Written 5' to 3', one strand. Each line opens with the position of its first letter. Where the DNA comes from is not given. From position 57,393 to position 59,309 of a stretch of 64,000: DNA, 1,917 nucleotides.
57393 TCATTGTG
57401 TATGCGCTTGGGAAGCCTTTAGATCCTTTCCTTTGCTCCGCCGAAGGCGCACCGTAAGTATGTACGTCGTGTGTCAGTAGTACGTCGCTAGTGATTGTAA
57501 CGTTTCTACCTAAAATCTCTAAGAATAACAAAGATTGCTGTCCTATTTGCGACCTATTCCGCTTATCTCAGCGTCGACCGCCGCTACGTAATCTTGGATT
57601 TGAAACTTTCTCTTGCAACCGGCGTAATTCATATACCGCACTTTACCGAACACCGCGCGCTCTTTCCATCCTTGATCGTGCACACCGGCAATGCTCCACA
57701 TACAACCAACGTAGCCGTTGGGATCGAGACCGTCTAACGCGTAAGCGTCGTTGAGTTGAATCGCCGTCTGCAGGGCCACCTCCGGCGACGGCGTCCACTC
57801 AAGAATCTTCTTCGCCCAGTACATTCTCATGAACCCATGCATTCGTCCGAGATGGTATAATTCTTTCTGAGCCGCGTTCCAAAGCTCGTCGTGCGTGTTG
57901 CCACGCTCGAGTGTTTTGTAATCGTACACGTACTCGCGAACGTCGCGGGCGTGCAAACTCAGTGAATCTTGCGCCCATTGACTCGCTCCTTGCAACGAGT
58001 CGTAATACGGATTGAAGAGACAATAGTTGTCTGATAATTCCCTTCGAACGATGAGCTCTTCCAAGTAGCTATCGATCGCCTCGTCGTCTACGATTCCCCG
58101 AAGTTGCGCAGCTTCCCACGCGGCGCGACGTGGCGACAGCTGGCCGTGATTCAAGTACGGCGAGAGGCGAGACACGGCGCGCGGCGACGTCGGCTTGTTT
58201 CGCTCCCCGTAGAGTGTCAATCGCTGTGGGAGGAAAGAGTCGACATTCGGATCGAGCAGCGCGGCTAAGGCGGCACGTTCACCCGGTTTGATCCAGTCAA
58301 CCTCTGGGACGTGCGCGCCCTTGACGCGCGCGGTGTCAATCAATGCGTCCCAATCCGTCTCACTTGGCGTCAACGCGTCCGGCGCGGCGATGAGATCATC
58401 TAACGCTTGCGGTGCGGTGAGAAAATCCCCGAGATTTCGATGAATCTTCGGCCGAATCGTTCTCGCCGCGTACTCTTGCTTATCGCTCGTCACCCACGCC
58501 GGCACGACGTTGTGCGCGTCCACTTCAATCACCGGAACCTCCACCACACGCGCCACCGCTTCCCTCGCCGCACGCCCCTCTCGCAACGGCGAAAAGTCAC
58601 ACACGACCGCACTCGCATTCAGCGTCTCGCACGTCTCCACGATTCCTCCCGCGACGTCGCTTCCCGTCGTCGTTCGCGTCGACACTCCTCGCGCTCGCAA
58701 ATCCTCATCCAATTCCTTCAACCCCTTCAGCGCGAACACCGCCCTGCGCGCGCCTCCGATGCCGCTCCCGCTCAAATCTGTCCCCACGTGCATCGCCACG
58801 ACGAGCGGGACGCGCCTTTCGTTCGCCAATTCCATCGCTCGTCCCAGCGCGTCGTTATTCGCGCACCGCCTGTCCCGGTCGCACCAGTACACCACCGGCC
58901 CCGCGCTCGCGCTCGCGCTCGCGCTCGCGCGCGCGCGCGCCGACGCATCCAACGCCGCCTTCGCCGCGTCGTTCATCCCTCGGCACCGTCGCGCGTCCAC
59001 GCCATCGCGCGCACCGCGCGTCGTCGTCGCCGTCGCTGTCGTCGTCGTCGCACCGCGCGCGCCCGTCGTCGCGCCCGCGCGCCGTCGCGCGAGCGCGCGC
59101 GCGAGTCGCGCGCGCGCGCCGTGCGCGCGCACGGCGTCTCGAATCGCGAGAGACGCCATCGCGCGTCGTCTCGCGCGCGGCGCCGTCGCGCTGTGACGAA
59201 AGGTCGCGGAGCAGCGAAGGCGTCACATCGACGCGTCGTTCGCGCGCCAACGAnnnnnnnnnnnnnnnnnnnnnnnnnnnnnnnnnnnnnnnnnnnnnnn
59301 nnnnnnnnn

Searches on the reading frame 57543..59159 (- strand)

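Call 63: search_protein_families(library=pfam, proteins=[window:57543-59159:-], max_evalue=0.0001)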
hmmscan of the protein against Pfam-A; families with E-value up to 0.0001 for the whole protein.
window:57543-59159:- (538 aa): 1 family
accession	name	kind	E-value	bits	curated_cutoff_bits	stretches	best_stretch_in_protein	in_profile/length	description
PF00875.24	DNA_photolyase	-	1.5e-30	106.7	26.6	1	89-251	1-161/164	DNA photolyase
